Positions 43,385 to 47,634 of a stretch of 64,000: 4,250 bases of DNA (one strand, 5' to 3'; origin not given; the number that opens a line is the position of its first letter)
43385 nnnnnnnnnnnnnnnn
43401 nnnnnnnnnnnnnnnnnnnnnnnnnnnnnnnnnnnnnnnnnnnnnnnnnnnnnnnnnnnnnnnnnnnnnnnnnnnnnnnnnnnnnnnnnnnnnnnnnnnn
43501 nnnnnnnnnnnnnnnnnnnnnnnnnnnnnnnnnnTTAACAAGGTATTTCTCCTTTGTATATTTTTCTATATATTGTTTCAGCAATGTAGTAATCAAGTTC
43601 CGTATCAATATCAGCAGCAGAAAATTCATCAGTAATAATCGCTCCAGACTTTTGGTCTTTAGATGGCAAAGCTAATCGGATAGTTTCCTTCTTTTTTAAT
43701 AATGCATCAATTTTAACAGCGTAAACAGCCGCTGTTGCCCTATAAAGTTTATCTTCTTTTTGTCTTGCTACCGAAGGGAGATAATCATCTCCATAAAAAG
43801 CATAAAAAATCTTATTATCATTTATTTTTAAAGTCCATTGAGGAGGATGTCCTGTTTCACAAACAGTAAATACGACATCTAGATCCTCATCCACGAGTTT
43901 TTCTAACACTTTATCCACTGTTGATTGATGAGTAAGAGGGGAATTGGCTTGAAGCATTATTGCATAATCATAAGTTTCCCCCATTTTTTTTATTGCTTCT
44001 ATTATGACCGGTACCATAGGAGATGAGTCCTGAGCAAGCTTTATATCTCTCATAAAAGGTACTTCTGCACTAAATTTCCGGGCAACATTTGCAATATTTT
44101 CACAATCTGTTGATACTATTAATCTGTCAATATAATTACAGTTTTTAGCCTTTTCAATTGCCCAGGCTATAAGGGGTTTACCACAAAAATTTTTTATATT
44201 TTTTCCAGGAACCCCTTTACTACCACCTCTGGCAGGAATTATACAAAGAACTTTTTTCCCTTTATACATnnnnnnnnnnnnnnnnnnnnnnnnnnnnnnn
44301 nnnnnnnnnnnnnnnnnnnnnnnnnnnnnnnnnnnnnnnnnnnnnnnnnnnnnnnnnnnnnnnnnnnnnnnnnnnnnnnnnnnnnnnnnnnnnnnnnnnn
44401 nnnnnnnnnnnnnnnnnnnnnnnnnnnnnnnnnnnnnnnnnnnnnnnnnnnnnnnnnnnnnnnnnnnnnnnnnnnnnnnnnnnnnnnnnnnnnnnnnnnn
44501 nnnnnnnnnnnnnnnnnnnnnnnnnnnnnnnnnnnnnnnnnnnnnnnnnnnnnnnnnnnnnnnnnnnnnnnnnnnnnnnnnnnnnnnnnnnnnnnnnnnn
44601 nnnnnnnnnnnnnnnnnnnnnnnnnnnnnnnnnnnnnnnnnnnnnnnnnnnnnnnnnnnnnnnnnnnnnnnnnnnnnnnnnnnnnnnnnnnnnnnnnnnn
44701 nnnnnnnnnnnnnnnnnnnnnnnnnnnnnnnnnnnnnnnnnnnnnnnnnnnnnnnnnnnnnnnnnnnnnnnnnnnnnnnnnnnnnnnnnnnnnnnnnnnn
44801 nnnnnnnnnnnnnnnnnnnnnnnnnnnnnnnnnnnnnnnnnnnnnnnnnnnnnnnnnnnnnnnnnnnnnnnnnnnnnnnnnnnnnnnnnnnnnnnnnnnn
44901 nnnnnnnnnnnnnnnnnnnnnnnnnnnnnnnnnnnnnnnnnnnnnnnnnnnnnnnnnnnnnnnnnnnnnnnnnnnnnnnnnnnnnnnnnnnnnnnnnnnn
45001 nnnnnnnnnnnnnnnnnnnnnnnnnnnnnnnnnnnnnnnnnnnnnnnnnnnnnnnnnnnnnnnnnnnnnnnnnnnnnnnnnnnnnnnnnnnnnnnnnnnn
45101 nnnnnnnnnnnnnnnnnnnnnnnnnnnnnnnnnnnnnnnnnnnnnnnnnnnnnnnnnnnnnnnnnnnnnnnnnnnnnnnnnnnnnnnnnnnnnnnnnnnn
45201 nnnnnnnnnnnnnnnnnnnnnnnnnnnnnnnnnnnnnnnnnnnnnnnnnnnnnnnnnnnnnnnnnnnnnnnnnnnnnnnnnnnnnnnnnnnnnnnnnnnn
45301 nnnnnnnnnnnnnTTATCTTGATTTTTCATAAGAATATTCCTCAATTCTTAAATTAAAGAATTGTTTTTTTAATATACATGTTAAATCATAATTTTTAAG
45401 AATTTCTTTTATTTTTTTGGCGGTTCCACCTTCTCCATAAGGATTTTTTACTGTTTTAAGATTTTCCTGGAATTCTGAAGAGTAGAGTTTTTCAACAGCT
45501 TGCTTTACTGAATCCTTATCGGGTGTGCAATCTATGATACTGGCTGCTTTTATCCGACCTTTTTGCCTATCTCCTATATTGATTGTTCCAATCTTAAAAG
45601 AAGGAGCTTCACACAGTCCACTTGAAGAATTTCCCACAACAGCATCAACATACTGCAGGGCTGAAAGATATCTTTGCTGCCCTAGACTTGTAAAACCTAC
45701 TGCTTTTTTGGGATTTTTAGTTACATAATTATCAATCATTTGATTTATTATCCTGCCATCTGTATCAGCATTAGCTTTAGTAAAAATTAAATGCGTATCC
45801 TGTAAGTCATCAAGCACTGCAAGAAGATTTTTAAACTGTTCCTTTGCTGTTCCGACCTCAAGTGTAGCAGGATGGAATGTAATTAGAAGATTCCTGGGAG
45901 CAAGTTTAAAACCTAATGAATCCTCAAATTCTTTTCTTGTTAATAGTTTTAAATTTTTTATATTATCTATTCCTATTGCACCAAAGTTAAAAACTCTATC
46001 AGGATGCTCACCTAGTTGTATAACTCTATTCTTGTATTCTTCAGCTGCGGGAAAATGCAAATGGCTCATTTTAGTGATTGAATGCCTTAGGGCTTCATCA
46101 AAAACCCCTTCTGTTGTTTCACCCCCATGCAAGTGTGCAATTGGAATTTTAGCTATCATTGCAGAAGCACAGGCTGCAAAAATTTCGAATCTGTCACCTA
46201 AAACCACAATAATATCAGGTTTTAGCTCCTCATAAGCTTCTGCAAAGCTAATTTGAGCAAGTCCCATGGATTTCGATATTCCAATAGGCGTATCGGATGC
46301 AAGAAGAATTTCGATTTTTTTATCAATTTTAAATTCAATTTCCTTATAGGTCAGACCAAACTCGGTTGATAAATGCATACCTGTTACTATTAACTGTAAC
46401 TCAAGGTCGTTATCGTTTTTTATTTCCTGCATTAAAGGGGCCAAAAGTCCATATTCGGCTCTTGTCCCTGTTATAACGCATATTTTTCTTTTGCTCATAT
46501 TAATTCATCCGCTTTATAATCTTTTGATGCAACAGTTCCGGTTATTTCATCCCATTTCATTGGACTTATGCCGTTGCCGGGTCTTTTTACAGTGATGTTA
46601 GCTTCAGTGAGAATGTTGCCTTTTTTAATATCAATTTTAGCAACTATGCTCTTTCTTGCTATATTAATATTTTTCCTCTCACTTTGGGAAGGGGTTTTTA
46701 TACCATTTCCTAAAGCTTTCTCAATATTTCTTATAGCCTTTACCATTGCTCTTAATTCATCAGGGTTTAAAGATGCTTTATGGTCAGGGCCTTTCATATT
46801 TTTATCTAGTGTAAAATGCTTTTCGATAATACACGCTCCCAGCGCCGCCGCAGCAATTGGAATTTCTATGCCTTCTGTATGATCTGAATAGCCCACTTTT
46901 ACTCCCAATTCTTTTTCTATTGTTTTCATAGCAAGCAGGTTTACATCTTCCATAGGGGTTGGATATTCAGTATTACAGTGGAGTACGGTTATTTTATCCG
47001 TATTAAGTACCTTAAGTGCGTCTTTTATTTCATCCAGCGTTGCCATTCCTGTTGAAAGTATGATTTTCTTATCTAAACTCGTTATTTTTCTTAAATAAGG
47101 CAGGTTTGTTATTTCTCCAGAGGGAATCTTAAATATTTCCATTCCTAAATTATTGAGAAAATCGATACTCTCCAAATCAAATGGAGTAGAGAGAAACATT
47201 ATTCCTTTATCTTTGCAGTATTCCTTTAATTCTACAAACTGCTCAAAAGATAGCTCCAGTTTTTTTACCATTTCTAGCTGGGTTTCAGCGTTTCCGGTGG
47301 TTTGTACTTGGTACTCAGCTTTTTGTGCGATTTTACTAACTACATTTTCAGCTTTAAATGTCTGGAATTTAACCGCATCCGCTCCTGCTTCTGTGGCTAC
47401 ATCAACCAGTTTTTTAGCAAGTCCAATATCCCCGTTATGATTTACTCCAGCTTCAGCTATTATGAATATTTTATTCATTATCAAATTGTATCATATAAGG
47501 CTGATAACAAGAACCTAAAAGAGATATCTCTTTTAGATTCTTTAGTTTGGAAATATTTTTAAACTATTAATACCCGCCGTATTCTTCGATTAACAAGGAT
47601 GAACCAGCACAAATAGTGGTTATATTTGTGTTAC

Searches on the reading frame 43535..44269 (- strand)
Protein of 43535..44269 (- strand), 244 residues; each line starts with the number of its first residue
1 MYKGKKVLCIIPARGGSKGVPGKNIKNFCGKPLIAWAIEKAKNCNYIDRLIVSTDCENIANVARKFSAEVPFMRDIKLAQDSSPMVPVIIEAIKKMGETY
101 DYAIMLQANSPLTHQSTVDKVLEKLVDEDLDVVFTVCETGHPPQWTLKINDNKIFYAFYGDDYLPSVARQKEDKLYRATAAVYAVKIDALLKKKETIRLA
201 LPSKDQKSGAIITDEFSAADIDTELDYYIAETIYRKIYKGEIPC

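Call 7: search_protein_families(library=pfam, proteins=[window:43535-44269:-], max_evalue=0.01)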
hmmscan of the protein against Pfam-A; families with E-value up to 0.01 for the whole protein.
window:43535-44269:- (244 aa): 3 families
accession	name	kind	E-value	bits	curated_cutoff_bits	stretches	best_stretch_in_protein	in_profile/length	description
PF02348.25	CTP_transf_3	-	5.9e-28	98.6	22.6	1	9-140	2-130/217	Cytidylyltransferase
PF12804.13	NTP_transf_3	-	2.6e-06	28.2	27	1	25-170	18-144/160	MobA-like NTP transferase domain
PF01128.25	IspD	-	0.0032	17.7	27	1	8-129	2-121/221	2-C-methyl-D-erythritol 4-phosphate cytidylyltransferase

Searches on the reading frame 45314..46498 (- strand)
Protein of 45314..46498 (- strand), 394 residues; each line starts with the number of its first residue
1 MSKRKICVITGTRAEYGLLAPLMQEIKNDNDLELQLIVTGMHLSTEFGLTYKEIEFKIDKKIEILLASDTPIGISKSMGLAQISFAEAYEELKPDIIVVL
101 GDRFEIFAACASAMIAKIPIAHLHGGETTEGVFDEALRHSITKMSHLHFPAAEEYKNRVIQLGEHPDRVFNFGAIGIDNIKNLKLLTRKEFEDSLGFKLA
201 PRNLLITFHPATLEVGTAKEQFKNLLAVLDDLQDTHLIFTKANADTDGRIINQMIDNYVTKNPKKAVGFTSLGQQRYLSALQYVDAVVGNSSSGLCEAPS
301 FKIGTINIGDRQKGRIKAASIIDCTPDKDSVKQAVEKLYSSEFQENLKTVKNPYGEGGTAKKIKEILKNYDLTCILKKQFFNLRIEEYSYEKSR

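Call 7: search_protein_families(library=pfam, proteins=[window:45314-46498:-], max_evalue=0.01)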
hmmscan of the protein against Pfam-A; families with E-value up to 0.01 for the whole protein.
window:45314-46498:- (394 aa): 1 family
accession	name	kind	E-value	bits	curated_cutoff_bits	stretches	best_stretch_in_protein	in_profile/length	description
PF02350.25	Epimerase_2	-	1.2e-91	307.6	30.6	1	24-368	1-347/347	UDP-N-acetylglucosamine 2-epimerase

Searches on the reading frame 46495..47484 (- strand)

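Call 7: search_protein_families(library=pfam, proteins=[window:46495-47484:-], max_evalue=0.01)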
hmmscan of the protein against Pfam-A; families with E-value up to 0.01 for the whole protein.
window:46495-47484:- (329 aa): 3 families
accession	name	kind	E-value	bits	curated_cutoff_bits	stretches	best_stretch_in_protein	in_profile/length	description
PF03102.20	NeuB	-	3.6e-106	354.5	22.1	1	26-263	1-241/241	NeuB family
PF08666.17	SAF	-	9.8e-10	39.3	21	1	278-329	2-57/63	SAF domain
PF01323.26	DSBA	-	0.0051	17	25.6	0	11-60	110-159/191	DSBA-like thioredoxin domain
